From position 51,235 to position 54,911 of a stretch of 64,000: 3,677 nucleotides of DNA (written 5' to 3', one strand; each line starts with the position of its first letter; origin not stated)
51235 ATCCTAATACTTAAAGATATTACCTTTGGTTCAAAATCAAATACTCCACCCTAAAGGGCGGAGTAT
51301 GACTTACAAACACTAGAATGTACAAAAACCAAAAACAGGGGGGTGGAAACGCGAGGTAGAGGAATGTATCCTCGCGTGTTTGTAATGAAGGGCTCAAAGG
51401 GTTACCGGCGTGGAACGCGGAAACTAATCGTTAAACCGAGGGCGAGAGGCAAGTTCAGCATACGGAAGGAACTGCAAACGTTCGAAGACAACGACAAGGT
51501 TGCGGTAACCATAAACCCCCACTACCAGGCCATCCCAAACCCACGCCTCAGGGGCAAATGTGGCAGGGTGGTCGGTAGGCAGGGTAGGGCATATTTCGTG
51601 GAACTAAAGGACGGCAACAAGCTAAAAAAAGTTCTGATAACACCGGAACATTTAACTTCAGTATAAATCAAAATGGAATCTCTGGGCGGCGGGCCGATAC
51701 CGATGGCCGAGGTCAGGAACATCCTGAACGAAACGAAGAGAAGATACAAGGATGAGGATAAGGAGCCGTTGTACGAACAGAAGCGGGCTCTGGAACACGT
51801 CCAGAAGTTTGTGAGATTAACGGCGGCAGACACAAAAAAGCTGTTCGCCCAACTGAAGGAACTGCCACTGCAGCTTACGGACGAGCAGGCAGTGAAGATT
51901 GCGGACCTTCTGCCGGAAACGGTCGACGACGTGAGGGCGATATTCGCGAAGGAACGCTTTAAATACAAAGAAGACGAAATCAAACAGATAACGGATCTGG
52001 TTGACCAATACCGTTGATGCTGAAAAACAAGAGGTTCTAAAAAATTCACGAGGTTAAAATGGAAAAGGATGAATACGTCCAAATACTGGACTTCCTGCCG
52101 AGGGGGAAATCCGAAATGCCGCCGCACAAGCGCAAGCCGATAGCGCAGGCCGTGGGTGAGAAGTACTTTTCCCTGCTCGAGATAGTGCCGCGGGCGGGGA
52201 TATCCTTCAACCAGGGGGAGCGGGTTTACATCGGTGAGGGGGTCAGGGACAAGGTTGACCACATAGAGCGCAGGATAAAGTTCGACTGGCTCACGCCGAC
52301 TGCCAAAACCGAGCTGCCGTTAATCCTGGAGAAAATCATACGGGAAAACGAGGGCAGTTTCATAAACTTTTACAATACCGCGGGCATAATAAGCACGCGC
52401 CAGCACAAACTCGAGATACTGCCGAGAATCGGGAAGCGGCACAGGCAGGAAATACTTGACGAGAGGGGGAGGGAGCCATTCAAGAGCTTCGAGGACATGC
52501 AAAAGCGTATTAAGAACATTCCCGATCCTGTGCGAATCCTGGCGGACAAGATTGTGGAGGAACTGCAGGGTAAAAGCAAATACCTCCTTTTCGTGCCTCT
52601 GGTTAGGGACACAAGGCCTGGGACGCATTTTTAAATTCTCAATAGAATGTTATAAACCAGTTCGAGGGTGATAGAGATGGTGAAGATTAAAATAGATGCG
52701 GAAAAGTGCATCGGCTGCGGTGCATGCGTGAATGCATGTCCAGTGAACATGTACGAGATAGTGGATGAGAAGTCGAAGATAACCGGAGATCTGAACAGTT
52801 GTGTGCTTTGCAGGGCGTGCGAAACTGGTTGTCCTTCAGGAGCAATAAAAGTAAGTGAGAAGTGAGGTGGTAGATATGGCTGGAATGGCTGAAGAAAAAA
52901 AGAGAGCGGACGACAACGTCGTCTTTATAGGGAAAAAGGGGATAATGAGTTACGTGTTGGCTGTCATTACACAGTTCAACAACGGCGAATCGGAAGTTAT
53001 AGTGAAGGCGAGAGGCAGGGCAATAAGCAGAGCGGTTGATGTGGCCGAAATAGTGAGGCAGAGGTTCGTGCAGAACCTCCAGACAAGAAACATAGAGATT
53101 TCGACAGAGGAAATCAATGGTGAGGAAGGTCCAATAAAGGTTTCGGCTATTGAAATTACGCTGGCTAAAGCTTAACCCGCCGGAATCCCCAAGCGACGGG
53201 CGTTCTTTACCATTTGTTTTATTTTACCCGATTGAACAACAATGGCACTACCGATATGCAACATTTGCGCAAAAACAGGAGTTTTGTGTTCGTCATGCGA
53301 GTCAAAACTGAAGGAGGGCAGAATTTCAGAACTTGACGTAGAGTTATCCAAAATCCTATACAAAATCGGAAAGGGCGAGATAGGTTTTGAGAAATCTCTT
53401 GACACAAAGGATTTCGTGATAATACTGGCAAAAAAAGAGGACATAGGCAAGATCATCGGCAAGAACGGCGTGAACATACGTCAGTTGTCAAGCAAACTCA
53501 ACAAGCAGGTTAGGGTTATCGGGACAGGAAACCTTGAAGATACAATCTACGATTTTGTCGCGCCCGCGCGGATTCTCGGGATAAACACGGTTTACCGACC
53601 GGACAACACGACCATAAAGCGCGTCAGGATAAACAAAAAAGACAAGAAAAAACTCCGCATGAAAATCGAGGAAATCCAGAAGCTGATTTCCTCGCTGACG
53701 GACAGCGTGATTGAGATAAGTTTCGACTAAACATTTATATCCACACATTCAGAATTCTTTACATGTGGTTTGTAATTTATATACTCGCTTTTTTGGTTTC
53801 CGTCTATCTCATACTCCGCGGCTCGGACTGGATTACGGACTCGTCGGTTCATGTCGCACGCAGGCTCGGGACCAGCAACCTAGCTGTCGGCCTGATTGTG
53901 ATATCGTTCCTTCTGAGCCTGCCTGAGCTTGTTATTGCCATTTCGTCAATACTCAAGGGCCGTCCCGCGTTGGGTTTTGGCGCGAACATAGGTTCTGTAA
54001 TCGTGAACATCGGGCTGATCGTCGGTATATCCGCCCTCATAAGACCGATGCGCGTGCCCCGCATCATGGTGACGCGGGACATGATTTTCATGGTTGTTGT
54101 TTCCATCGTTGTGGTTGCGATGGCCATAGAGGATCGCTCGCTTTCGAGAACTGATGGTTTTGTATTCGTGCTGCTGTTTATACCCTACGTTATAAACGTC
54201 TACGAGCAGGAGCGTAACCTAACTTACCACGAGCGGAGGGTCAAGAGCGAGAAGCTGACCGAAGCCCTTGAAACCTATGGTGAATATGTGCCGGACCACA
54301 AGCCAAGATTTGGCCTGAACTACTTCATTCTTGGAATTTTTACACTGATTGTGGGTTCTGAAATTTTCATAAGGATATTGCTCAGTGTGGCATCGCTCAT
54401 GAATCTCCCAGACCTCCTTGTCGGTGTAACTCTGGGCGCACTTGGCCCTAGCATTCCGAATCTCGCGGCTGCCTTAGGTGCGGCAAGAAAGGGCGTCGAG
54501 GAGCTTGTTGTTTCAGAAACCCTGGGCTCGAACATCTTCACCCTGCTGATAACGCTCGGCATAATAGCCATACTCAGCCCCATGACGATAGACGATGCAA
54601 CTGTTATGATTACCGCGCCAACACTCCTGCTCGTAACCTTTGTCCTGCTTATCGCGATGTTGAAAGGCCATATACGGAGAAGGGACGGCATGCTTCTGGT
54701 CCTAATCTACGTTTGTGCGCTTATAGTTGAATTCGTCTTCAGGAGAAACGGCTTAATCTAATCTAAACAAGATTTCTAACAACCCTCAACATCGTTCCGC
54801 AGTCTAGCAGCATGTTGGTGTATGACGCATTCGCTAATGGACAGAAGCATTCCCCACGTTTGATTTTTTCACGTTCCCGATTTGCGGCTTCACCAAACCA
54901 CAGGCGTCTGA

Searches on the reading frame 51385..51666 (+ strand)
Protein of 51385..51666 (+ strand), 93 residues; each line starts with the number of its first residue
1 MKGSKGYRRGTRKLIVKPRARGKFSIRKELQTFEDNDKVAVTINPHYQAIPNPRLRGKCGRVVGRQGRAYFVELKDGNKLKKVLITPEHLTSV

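Call 17: find_encoding_contigs(protein=window:51385-51666:+, flank=10000, max_places=10)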
Protein window:51385-51666:+ (93 aa): 3 contigs read that carry it; 3 places shown.
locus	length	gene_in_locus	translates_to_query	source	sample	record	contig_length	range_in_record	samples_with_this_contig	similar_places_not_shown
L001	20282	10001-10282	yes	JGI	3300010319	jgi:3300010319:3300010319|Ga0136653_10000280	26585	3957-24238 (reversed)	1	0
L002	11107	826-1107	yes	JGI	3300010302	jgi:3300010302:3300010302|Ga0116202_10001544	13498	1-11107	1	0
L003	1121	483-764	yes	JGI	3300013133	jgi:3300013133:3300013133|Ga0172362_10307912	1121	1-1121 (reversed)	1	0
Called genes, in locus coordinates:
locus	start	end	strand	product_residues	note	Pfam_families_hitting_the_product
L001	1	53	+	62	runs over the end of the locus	PF01667:Ribosomal_S27e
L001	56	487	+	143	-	PF01951:Archease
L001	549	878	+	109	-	PF16177:ACAS_N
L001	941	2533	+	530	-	PF00501:AMP-binding, PF13193:AMP-binding_C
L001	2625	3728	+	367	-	PF07690:MFS_1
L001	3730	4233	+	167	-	PF00293:NUDIX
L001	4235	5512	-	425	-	PF02878:PGM_PMM_I, PF02879:PGM_PMM_II, PF02880:PGM_PMM_III, PF00408:PGM_PMM_IV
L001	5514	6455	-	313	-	PF03215:Rad17 (weak), PF05496:RuvB_N, PF00004:AAA, PF13173:AAA_14 (weak), PF13177:DNA_pol3_delta2, PF08542:Rep_fac_C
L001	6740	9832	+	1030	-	PF00133:tRNA-synt_1, PF09334:tRNA-synt_1g (faint), PF08264:Anticodon_1, PF19302:DUF5915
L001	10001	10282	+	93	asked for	PF01157:Ribosomal_L21e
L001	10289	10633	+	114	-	PF03874:RNA_pol_Rpb4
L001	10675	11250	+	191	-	PF04919:DUF655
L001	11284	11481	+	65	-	PF12797:Fer4_2, PF12838:Fer4_7, PF00037:Fer4, PF12837:Fer4_6, PF13237:Fer4_10, PF14697:Fer4_21, PF12800:Fer4_4 (weak), PF13187:Fer4_9, +6 more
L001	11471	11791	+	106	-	PF01918:Alba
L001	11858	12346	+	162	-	PF01251:Ribosomal_S7e (weak)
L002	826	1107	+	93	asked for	PF01157:Ribosomal_L21e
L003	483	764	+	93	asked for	PF01157:Ribosomal_L21e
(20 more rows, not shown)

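Call 18: search_protein_families(library=pfam, proteins=[window:51385-51666:+])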
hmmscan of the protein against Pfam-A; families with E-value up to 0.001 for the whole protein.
window:51385-51666:+ (93 aa): 1 family
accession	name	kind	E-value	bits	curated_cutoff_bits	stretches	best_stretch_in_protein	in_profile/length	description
PF01157.24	Ribosomal_L21e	-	1e-21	77.1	27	1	1-91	1-97/101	Ribosomal protein L21e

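Call 34: find_homologous_proteins(query=window:51385-51666:+, max_evalue=1e-10)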
Query window:51385-51666:+ (93 aa): 23 proteins with E <= 1e-10 among 23 candidates.
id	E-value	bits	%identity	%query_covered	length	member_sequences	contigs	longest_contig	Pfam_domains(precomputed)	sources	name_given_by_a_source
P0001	4.3e-55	201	100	100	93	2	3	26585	PF01157.25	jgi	-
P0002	2.1e-32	129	69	97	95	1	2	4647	PF01157.25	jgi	jgi:large subunit ribosomal protein L21e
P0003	2.2e-32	129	65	100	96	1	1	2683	PF01157.25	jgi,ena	-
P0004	1.3e-31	126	65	100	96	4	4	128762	PF01157.25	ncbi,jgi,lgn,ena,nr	ncbi:MAG: 50S ribosomal protein L21e [Candidatus Altiarchaeales archaeon ex4484_2]|nr:MAG: 50S ribos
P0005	1.3e-31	126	63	100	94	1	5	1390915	PF01157.25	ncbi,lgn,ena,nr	ncbi:MAG: 50S ribosomal protein L21e [Candidatus Altiarchaeales archaeon IMC4]|nr:MAG: 50S ribosomal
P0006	1.9e-31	126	61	100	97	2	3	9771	PF01157.25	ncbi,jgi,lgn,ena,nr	ncbi:MAG: 50S ribosomal protein L21e [Candidatus Altiarchaeales archaeon]|nr:MAG: 50S ribosomal prot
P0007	4.1e-31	125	62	97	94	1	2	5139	PF01157.25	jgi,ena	-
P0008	5.3e-31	124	65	100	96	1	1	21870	PF01157.25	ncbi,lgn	-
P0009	5.4e-31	124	62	100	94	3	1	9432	PF01157.25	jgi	-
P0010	1.2e-30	123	61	100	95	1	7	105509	PF01157.25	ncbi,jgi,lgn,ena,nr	ncbi:MAG: 50S ribosomal protein L21e [Candidatus Altiarchaeales archaeon]|nr:MAG: 50S ribosomal prot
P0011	1.3e-30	123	61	100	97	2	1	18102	PF01157.25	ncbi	ncbi:MAG: 50S ribosomal protein L21e [Methanobacteriota archaeon]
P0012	9.4e-30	120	66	97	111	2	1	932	PF01157.25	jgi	-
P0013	1.8e-29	120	62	100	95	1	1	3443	PF01157.25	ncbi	-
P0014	7.6e-29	118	60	98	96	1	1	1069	PF01157.25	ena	-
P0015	1.9e-28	116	63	97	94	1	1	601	PF01157.25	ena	-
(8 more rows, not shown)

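Call 35: find_encoding_contigs(protein=P0005, flank=10000, max_places=3)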
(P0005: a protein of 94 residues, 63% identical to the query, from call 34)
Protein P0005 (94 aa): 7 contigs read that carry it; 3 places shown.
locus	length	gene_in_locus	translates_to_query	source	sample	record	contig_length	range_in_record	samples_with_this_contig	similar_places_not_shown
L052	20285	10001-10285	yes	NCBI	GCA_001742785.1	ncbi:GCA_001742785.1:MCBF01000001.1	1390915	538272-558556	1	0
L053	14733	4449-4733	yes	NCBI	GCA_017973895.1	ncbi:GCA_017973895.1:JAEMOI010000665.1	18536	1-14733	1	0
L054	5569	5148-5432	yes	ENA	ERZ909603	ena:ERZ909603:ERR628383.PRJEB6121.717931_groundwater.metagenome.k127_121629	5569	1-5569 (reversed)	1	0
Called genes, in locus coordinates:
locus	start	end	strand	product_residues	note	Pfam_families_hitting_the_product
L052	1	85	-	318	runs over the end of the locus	PF02661:Fic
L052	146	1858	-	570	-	PF00009:GTP_EFTU, PF01926:MMR_HSR1 (weak), PF03144:GTP_EFTU_D2 (faint), PF11987:IF-2, PF14578:GTP_EFTU_D4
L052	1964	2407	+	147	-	-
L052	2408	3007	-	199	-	PF00117:GATase, PF07685:GATase_3 (weak)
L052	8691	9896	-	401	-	PF22641:TiaS_TCKD, PF08489:TiaS_FLD, PF01336:tRNA_anti-codon (weak), PF23783:Zn_ribbon_TiaS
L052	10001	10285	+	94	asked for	PF01157:Ribosomal_L21e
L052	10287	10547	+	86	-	-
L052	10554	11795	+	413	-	PF13506:Glyco_transf_21, PF00535:Glycos_transf_2, PF10111:Glyco_tranf_2_2, PF13641:Glyco_tranf_2_3, PF03142:Chitin_synth_2 (weak), PF13632:Glyco_trans_2_3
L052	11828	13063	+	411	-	-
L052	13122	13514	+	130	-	-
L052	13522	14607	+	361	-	-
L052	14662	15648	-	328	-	PF00483:NTP_transferase, PF12804:NTP_transf_3 (weak), PF01050:MannoseP_isomer (weak), PF07883:Cupin_2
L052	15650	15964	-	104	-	PF01909:NTP_transf_2, PF18765:Polbeta (weak)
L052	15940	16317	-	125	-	PF05168:HEPN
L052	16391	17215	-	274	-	PF05833:NFACT_N, PF05670:NFACT-R_1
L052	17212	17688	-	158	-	PF03703:bPH_2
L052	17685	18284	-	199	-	PF13091:PLDc_2, PF00614:PLDc (weak)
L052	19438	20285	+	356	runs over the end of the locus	PF00482:T2SSF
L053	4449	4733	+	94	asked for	PF01157:Ribosomal_L21e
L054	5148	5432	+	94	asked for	PF01157:Ribosomal_L21e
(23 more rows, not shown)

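Call 36: find_encoding_contigs(protein=P0004, flank=10000, max_places=3)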
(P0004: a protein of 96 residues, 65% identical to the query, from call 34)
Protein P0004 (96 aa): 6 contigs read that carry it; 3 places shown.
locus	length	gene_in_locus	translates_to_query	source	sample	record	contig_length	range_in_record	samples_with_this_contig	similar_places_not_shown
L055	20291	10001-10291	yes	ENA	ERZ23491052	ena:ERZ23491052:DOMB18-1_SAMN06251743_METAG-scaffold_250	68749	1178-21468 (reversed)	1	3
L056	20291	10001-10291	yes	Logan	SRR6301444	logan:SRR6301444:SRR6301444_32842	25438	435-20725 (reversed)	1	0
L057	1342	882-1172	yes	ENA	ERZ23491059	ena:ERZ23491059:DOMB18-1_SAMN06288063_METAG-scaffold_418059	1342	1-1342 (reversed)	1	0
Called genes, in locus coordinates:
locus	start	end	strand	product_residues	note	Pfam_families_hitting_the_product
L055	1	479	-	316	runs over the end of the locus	PF03215:Rad17 (weak), PF05496:RuvB_N, PF25199:nSTAND_NTPase5 (weak), PF00004:AAA, PF13177:DNA_pol3_delta2, PF22608:DNAX_ATPase_lid (weak), PF08542:Rep_fac_C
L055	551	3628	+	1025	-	PF00133:tRNA-synt_1, PF01921:tRNA-synt_1f (faint), PF09334:tRNA-synt_1g, PF08264:Anticodon_1, PF19302:DUF5915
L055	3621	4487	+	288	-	PF02511:Thy1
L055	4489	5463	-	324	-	PF01717:Meth_synt_2, PF08267:Meth_synt_1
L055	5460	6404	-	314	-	PF01717:Meth_synt_2, PF08267:Meth_synt_1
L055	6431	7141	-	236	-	PF02361:CbiQ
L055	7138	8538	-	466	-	PF13481:AAA_25 (faint), PF25199:nSTAND_NTPase5 (faint), PF00005:ABC_tran, PF02463:SMC_N (faint), PF13191:AAA_16 (faint), PF13304:AAA_21, PF00005:ABC_tran, PF13304:AAA_21 (weak), +6 more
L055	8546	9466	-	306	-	-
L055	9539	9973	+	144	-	-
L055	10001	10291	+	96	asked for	PF01157:Ribosomal_L21e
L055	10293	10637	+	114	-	PF03874:RNA_pol_Rpb4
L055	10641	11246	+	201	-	PF04919:DUF655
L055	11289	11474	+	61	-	PF12797:Fer4_2, PF00037:Fer4, PF12837:Fer4_6, PF13237:Fer4_10, PF13459:Fer4_15 (weak), PF14697:Fer4_21, PF12838:Fer4_7, PF13187:Fer4_9, +6 more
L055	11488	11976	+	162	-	PF01251:Ribosomal_S7e (faint), PF13184:KH_NusA_1st (weak), PF07650:KH_2 (faint), PF00013:KH_1 (weak)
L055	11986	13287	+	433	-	PF01336:tRNA_anti-codon, PF00152:tRNA-synt_2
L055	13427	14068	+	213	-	PF07885:Ion_trans_2, PF02254:TrkA_N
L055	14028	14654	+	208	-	PF01864:CarS-like, PF01148:CTP_transf_1 (weak)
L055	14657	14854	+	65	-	-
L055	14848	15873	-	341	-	PF01992:vATP-synt_AC39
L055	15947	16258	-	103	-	PF00137:ATP-synt_C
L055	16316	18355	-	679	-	PF01496:V_ATPase_I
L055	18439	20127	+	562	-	PF00939:Na_sulph_symp (weak), PF02040:ArsB, PF03600:CitMHS, PF00939:Na_sulph_symp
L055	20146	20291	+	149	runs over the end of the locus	PF00582:Usp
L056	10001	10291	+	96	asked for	PF01157:Ribosomal_L21e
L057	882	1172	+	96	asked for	PF01157:Ribosomal_L21e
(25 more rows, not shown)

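Call 37: find_encoding_contigs(protein=P0002, flank=10000, max_places=3)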
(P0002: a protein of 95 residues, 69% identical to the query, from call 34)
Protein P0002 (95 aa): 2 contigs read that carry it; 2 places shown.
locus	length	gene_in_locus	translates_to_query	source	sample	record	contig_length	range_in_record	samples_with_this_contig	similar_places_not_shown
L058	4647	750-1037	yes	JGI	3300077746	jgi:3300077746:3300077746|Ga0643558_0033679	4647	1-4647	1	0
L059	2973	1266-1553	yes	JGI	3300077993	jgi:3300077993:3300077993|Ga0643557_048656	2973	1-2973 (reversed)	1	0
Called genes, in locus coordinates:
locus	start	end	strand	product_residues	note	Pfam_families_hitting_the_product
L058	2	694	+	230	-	?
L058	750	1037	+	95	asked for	PF01157:Ribosomal_L21e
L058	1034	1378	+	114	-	PF03874:RNA_pol_Rpb4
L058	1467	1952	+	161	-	PF04919:DUF655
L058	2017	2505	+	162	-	PF00013:KH_1 (weak)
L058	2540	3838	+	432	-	PF01336:tRNA_anti-codon, PF00152:tRNA-synt_2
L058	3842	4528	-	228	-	PF02463:SMC_N (weak), PF00005:ABC_tran, PF13304:AAA_21 (faint)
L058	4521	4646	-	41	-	?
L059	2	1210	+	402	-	PF08264:Anticodon_1, PF19302:DUF5915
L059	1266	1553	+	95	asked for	PF01157:Ribosomal_L21e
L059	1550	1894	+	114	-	PF03874:RNA_pol_Rpb4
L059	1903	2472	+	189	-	PF04919:DUF655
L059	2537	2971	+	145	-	?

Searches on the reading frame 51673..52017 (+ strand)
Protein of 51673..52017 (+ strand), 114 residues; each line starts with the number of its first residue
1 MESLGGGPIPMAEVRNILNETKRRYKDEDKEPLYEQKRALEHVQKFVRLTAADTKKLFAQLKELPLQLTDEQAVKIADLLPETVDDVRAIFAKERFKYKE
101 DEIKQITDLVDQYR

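Call 18: search_protein_families(library=pfam, proteins=[window:51673-52017:+])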
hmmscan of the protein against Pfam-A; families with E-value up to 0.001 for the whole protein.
window:51673-52017:+ (114 aa): 1 family
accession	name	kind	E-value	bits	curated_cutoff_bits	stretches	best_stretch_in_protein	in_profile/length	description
PF03874.21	RNA_pol_Rpb4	-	3.2e-15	56.9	25.6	1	12-114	5-116/116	RNA polymerase Rpb4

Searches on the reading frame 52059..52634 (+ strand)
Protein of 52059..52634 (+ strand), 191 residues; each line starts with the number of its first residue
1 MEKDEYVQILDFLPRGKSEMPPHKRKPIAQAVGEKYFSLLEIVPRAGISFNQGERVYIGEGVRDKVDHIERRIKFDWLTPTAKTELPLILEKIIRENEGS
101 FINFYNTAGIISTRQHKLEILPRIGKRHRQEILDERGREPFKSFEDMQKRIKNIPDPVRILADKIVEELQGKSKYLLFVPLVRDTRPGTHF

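Call 18: search_protein_families(library=pfam, proteins=[window:52059-52634:+])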
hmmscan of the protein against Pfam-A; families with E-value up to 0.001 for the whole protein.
window:52059-52634:+ (191 aa): 1 family
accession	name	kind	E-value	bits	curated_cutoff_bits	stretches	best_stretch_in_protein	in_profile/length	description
PF04919.18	DUF655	-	2.5e-61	207.2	22.2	1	4-179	2-180/181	Protein of unknown function (DUF655)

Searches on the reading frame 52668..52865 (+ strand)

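Call 18: search_protein_families(library=pfam, proteins=[window:52668-52865:+])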
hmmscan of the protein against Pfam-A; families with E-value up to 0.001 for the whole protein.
window:52668-52865:+ (65 aa): 17 families
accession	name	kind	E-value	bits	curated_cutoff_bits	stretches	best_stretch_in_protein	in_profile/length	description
PF00037.32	Fer4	-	6.3e-16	57.9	21.1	2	7-28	1-22/24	4Fe-4S binding domain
PF12837.12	Fer4_6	-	1.3e-14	53.7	25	2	6-27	1-22/24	4Fe-4S binding domain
PF12797.12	Fer4_2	-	2.6e-13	49.4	24.5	2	6-26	2-22/22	4Fe-4S binding domain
PF12838.12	Fer4_7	-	8e-13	49.1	27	1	13-59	1-52/52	4Fe-4S dicluster domain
PF13237.11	Fer4_10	-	7.5e-12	45.4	25.5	1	6-56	1-53/53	4Fe-4S dicluster domain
PF13187.11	Fer4_9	-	9.8e-11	42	27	1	13-60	1-52/52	4Fe-4S dicluster domain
PF12800.12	Fer4_4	-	2.2e-09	37.3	24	1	12-26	2-16/17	4Fe-4S binding domain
PF14697.11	Fer4_21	-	3.2e-09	37.2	35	1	8-61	2-58/59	4Fe-4S dicluster domain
PF13484.11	Fer4_16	-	1.3e-07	32.7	30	1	13-27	52-66/66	4Fe-4S double cluster binding domain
PF13183.11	Fer4_8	-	1.3e-07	32.5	27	1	11-27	2-18/68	4Fe-4S dicluster domain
PF12798.12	Fer4_3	-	4.6e-07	30.6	27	1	14-27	1-14/15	4Fe-4S binding domain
PF13534.11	Fer4_17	-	1.9e-06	28.8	22.2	0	36-58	37-59/61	4Fe-4S dicluster domain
PF25160.1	LdpA_Fe-S-bd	-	3.2e-05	24.1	27.6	1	8-30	22-44/49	LdpA Fe-S cluster-binding domain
PF13370.11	Fer4_13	-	0.0001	23.4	24.5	1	9-37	1-28/58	4Fe-4S single cluster domain of Ferredoxin I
PF13459.11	Fer4_15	-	0.00013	23.1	22.4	1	7-38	1-32/66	4Fe-4S single cluster domain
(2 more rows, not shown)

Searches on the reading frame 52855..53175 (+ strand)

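Call 18: search_protein_families(library=pfam, proteins=[window:52855-53175:+])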
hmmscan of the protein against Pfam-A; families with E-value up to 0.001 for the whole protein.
window:52855-53175:+ (106 aa): 2 families
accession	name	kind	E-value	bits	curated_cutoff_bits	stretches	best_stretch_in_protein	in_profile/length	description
PF01918.27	Alba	-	8e-22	77.2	25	1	21-84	1-66/66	Alba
PF12328.13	Rpp20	-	0.00083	19.7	24.6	0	40-85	41-81/118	Rpp20 subunit of nuclear RNase MRP and P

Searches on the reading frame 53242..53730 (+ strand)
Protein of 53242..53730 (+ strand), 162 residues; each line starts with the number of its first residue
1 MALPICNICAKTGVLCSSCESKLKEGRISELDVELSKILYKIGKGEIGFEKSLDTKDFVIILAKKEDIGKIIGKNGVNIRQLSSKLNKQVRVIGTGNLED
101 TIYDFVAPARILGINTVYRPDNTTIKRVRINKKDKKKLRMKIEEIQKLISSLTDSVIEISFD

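Call 18: search_protein_families(library=pfam, proteins=[window:53242-53730:+])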
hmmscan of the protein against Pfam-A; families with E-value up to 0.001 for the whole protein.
window:53242-53730:+ (162 aa): 4 families
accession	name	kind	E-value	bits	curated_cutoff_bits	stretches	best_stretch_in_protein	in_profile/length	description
PF13184.12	KH_5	-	2.1e-07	31.4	27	1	60-115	6-68/69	NusA-like KH domain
PF01251.23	Ribosomal_S7e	-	7e-06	26.3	33.5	1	87-161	109-182/182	Ribosomal protein S7e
PF07650.23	KH_2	-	2.6e-05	24.4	22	1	37-95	8-63/78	KH domain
PF00013.35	KH_1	-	6.6e-05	23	21.5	1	61-94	4-37/66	KH domain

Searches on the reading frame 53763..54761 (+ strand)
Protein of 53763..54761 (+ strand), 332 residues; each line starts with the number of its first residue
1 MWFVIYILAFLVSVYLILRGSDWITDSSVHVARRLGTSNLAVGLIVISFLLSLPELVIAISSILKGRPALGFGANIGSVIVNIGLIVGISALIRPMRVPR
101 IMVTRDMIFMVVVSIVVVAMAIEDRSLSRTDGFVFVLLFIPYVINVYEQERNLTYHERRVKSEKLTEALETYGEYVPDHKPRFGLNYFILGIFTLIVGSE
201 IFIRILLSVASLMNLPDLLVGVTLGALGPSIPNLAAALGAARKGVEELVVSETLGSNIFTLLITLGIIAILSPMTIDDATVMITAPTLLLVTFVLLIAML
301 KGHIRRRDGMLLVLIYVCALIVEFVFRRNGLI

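Call 18: search_protein_families(library=pfam, proteins=[window:53763-54761:+])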
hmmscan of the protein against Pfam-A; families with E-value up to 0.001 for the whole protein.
window:53763-54761:+ (332 aa): 1 family
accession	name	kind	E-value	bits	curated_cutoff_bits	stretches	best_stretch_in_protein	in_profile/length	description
PF01699.29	Na_Ca_ex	-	1.5e-47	161.8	24.9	2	6-145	2-148/151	Sodium/calcium exchanger protein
